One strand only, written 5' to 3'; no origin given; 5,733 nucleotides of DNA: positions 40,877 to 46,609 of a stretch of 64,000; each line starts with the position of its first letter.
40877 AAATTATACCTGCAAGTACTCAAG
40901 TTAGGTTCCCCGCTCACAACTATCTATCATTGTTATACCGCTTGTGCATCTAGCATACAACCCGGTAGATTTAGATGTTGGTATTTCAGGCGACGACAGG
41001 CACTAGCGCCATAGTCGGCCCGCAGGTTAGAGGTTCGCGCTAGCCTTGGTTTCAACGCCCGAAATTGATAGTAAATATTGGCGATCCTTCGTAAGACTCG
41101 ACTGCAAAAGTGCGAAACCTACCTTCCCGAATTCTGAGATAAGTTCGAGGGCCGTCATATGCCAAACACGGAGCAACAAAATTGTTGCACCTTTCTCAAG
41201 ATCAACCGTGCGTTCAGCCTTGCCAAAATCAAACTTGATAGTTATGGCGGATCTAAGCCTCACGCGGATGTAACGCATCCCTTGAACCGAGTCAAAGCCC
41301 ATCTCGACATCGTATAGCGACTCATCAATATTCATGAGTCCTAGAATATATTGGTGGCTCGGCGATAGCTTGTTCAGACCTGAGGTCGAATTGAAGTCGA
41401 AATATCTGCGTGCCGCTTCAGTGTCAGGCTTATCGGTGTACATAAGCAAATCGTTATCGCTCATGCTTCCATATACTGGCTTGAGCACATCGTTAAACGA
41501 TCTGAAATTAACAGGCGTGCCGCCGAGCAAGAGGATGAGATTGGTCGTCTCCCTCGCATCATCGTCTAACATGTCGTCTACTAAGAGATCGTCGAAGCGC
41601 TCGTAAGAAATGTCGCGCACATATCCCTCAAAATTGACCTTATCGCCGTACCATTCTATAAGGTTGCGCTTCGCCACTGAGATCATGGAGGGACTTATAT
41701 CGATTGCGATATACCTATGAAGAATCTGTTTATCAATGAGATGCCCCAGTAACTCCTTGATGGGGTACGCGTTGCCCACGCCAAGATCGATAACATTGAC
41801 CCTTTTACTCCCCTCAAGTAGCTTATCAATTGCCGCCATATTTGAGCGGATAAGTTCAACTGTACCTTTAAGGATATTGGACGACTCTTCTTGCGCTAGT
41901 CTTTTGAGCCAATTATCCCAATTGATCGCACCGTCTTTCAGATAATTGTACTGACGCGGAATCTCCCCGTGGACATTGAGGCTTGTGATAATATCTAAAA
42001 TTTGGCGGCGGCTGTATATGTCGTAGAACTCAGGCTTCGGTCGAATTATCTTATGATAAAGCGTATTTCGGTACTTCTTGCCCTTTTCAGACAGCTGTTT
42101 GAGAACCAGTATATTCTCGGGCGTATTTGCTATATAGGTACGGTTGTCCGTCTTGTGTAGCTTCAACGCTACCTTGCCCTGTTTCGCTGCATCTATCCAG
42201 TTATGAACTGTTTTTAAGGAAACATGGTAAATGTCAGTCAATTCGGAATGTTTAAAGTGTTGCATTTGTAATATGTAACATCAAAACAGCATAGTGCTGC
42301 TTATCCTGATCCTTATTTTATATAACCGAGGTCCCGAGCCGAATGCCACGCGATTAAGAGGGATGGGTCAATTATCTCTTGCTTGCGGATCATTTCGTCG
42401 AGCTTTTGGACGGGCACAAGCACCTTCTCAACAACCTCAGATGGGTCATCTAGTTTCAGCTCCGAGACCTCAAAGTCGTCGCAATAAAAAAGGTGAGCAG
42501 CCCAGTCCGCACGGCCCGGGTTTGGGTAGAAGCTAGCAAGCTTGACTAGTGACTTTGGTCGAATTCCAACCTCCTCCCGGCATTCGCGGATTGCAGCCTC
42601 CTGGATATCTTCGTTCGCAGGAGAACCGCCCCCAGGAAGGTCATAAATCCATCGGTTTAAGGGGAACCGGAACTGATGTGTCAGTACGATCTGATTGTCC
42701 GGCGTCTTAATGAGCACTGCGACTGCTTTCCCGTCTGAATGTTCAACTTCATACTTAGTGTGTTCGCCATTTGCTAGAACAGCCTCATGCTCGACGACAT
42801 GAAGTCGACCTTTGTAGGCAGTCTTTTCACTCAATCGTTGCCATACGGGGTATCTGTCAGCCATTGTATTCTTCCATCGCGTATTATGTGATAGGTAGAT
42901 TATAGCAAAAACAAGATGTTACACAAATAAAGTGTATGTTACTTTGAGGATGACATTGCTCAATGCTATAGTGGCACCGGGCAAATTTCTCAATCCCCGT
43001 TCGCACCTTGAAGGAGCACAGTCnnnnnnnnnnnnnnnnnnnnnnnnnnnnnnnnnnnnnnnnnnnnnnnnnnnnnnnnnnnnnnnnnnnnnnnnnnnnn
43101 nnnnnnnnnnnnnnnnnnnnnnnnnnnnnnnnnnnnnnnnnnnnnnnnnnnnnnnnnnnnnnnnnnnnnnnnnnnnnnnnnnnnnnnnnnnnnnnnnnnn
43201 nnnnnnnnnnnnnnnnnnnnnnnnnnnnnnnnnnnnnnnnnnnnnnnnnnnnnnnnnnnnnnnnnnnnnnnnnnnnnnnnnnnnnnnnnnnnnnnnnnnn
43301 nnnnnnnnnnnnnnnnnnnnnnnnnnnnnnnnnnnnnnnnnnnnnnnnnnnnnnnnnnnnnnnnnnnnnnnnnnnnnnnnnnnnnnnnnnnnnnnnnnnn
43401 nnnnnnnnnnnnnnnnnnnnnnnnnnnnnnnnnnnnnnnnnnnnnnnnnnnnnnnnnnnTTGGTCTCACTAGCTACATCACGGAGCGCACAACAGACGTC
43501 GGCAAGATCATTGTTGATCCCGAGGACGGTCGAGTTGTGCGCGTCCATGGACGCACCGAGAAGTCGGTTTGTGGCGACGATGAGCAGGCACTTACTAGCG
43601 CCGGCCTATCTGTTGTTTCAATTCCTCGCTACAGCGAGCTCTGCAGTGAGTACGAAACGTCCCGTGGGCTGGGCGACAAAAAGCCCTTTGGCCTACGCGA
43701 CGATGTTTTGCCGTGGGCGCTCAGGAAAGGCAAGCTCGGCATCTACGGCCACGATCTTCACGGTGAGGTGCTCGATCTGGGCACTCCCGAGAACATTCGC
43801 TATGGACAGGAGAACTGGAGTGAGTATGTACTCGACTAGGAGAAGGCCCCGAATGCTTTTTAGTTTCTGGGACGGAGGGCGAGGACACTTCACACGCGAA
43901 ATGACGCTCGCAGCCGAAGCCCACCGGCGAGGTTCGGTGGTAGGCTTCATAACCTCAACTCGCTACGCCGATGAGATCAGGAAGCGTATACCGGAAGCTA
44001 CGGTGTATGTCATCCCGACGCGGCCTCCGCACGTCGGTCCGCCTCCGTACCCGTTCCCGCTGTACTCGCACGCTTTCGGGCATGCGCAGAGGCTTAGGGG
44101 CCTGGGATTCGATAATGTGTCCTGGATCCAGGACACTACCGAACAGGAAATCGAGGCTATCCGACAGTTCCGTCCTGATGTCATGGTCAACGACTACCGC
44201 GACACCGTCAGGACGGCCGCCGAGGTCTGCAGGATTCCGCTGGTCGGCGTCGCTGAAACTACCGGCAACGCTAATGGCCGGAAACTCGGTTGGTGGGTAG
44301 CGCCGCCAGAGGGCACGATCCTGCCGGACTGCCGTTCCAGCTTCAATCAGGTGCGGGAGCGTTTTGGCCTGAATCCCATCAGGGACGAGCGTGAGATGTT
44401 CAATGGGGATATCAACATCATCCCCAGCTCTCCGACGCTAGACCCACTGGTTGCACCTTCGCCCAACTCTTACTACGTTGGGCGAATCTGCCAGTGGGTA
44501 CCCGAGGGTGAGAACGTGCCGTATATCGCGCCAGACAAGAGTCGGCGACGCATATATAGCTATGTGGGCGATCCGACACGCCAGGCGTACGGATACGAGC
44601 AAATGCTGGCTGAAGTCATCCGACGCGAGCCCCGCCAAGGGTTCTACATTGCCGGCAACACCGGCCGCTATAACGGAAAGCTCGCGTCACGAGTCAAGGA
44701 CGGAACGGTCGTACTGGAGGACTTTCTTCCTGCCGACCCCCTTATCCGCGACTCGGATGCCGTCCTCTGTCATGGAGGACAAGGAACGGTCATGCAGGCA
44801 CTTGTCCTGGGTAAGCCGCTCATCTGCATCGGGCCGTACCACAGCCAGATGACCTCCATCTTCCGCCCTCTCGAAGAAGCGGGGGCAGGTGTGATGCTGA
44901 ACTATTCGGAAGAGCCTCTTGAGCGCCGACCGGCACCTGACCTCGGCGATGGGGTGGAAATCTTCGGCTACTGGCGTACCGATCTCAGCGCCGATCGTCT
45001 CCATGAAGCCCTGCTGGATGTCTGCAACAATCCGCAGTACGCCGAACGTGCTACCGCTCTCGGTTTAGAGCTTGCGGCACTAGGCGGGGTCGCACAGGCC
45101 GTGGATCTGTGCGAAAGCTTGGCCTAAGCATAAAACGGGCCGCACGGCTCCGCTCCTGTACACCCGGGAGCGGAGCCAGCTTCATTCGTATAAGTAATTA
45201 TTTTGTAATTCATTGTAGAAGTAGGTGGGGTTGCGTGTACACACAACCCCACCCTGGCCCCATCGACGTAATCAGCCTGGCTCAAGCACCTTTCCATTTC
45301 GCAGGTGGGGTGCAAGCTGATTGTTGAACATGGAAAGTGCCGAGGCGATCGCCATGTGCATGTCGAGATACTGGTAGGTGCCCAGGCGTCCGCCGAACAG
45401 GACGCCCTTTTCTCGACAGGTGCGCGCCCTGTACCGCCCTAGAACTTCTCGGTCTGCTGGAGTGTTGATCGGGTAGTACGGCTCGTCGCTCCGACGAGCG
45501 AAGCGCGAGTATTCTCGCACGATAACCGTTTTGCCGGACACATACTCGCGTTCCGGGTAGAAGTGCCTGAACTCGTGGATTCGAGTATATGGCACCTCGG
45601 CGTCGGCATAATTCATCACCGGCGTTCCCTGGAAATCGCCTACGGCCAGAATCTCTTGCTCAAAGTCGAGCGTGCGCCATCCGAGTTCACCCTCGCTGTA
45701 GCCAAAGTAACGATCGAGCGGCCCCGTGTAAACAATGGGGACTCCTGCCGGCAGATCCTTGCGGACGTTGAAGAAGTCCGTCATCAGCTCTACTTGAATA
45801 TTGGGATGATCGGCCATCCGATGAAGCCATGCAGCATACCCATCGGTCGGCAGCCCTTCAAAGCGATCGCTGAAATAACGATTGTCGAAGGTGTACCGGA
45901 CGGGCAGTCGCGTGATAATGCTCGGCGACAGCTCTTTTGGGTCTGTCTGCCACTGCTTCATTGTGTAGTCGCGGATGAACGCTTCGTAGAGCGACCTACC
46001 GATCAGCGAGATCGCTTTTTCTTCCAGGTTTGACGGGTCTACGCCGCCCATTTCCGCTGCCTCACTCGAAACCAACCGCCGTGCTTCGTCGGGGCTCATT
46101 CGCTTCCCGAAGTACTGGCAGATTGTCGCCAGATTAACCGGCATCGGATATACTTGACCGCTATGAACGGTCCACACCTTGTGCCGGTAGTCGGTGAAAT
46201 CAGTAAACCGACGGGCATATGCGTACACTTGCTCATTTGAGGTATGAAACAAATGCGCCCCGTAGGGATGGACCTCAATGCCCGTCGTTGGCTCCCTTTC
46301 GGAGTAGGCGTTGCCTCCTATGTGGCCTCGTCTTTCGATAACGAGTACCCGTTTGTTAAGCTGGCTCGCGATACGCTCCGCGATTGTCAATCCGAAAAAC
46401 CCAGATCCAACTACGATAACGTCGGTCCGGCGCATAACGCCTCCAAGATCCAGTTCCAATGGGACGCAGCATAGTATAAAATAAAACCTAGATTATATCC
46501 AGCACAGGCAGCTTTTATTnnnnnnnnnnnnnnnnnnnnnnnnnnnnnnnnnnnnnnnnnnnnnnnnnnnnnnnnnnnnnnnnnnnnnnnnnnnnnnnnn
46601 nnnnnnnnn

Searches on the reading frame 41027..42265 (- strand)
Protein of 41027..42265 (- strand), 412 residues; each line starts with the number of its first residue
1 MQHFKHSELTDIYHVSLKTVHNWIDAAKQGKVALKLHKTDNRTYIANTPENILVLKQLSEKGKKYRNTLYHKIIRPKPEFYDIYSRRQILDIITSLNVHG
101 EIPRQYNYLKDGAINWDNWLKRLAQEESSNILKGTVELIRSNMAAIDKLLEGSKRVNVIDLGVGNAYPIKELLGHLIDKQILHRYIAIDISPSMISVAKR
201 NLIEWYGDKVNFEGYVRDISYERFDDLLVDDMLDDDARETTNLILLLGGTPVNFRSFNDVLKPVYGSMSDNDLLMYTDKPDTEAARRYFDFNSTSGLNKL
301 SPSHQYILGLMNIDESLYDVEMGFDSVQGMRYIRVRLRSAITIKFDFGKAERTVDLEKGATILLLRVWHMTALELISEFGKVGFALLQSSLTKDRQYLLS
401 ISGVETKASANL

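Call 67: search_protein_families(library=pfam, proteins=[window:41027-42265:-], max_evalue=0.001)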
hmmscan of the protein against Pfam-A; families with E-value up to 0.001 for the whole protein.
window:41027-42265:- (412 aa): 2 families
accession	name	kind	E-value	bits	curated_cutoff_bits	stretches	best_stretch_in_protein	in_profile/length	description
PF10017.15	Methyltransf_33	-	4.7e-11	42.7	23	1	136-397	46-297/304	Histidine-specific methyltransferase, SAM-dependent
PF13847.12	Methyltransf_31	-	0.00015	21.9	27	1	154-233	3-84/145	Methyltransferase domain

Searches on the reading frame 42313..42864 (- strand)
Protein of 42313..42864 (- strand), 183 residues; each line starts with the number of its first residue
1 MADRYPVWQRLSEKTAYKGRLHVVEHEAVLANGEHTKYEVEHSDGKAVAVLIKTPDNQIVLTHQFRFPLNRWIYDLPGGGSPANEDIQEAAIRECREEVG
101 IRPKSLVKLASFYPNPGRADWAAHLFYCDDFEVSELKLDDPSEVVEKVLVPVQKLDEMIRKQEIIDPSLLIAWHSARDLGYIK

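Call 67: search_protein_families(library=pfam, proteins=[window:42313-42864:-], max_evalue=0.001)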
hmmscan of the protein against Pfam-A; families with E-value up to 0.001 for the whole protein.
window:42313-42864:- (183 aa): 1 family
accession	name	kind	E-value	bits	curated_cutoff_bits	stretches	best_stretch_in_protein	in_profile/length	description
PF00293.34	NUDIX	-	2.7e-18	66.7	21.1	1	46-158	4-119/134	NUDIX domain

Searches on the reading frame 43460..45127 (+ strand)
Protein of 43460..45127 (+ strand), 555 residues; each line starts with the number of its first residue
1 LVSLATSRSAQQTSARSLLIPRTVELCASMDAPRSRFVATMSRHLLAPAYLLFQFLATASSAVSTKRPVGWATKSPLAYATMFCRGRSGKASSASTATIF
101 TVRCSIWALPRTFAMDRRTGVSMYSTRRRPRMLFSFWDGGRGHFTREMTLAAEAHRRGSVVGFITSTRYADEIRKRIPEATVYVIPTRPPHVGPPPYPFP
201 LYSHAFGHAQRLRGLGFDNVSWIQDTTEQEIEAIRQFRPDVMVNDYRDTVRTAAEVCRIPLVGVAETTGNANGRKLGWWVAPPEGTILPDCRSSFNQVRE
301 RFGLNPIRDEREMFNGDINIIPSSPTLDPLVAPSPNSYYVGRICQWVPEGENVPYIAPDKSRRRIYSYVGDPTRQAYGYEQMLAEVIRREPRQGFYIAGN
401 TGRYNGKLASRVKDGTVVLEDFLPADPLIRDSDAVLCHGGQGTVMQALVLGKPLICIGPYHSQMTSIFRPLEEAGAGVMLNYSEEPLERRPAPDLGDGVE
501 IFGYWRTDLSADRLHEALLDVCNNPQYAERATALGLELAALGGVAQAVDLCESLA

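Call 67: search_protein_families(library=pfam, proteins=[window:43460-45127:+], max_evalue=0.001)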
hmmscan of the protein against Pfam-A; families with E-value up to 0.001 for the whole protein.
window:43460-45127:+ (555 aa): 2 families
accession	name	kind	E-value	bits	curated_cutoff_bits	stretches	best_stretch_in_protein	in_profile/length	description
PF04101.22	Glyco_tran_28_C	-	3.7e-09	37.3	22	1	416-486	55-129/166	Glycosyltransferase family 28 C-terminal domain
PF06722.18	EryCIII-like_C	-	5.7e-08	33.3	31.7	1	416-484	32-99/145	Erythromycin biosynthesis protein CIII-like, C-terminal domain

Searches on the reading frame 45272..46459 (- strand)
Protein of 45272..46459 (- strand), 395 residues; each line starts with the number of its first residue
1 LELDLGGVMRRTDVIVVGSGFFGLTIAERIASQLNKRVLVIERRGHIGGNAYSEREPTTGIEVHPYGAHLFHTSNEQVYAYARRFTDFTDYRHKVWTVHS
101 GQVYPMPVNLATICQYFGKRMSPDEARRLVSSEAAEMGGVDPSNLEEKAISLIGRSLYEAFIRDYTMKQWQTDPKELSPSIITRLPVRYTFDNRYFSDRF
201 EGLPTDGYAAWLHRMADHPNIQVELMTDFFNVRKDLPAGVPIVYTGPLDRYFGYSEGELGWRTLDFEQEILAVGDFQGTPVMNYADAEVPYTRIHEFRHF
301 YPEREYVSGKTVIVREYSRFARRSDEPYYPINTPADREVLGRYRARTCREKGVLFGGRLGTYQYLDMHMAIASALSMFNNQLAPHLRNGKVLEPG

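Call 67: search_protein_families(library=pfam, proteins=[window:45272-46459:-], max_evalue=0.001)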
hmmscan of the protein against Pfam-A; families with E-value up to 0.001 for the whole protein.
window:45272-46459:- (395 aa): 7 families
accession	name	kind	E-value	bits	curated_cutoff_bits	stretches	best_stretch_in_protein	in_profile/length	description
PF03275.19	GLF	-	1.1e-79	267.3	26.3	1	160-364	1-203/203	UDP-galactopyranose mutase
PF13450.12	NAD_binding_8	-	5.7e-20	71.8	21.9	1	16-85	1-68/68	NAD(P)-binding Rossmann-like domain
PF01593.30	Amino_oxidase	-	8.5e-08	32.3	19.8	1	23-217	3-212/443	Flavin containing amine oxidoreductase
PF01266.30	DAO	-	4.5e-05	23.6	27.9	1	13-49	1-37/353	FAD dependent oxidoreductase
PF01946.23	Thi4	-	5e-05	23.1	26.2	1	11-51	17-57/235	Thi4 family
PF12831.13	FAD_oxidored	-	0.00021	21.2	27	1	13-54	1-41/416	FAD dependent oxidoreductase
PF13454.12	NAD_binding_9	-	0.00041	20.8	21.8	0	16-84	2-74/155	FAD-NAD(P)-binding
